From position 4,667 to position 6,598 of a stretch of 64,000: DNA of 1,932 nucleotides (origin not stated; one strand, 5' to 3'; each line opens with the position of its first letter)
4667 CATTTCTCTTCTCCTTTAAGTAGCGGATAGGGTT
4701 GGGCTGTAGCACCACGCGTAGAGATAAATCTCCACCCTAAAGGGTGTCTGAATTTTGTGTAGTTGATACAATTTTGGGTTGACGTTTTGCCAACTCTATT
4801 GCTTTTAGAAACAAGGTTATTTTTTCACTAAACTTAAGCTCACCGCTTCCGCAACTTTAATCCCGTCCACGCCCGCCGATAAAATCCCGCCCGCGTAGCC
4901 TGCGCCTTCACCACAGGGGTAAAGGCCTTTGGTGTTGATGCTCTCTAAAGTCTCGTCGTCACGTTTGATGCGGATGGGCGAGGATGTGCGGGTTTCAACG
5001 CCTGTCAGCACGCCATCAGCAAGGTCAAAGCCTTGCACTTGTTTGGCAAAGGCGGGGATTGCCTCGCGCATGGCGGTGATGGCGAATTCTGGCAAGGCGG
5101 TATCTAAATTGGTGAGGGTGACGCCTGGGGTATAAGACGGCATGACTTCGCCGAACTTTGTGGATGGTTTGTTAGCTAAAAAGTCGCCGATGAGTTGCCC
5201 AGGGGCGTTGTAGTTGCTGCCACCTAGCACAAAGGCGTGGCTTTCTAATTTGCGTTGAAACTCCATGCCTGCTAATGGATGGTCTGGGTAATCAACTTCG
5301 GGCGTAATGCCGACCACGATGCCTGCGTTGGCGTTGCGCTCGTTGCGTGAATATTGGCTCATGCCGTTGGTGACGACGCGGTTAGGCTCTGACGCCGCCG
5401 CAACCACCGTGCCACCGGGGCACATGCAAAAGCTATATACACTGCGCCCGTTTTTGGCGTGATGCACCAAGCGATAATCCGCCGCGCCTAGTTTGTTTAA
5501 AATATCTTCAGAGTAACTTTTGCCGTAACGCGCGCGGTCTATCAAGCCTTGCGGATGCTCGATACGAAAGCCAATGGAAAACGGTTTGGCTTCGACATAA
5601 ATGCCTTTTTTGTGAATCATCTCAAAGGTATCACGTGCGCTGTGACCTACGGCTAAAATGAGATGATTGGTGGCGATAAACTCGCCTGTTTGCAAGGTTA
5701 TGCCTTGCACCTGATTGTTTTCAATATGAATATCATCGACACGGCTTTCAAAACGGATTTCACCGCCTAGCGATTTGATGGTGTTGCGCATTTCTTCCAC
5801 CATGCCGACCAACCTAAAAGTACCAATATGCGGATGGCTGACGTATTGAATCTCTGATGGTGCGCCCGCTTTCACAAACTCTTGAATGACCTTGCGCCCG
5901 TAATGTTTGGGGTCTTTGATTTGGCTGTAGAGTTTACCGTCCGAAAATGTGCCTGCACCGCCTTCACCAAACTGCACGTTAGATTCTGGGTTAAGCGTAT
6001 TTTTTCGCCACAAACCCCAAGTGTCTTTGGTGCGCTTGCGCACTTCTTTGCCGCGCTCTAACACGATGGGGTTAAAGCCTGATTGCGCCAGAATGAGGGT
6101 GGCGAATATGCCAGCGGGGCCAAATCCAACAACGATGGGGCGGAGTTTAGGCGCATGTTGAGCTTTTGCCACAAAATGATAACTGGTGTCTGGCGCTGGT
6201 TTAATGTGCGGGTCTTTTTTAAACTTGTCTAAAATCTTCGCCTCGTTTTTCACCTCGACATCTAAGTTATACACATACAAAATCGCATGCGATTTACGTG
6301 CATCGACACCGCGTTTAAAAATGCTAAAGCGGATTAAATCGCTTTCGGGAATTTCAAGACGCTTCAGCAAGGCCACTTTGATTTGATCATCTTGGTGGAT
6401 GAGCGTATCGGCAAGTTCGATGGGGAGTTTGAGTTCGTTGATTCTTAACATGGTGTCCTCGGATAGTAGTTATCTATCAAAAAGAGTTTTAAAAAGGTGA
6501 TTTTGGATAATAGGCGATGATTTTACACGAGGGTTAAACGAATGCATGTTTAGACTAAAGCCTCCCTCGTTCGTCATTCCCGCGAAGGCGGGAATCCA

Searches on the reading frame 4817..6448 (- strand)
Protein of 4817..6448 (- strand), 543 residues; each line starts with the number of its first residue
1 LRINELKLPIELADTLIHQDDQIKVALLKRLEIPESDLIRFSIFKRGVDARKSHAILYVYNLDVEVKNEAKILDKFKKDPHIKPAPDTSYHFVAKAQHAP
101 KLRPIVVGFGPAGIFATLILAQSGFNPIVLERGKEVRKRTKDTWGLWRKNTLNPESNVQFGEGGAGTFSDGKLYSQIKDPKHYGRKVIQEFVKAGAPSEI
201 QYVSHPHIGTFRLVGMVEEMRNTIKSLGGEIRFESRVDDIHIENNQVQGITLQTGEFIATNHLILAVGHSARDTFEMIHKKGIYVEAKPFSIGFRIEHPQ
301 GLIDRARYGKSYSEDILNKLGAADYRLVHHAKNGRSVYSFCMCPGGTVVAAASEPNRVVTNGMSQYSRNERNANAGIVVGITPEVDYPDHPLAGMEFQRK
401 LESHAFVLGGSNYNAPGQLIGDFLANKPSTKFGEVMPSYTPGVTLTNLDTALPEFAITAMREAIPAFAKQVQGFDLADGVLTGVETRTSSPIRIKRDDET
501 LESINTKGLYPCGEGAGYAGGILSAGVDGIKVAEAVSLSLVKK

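Call 63: search_protein_families(library=pfam, proteins=[window:4817-6448:-], max_evalue=0.00001)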
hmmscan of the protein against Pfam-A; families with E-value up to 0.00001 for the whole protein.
window:4817-6448:- (543 aa): 3 families
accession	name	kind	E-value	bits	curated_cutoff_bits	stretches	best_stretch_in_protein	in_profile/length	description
PF21688.3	FAD-depend_C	-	1e-80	271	27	1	289-488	1-197/197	FAD-dependent protein, C-terminal domain-like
PF01266.30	DAO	-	1.1e-08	35.5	27.9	0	207-282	142-226/353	FAD dependent oxidoreductase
PF03486.20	HI0933_like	-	1.4e-08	34.9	50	1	105-514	4-218/244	HI0933-like protein Rossmann domain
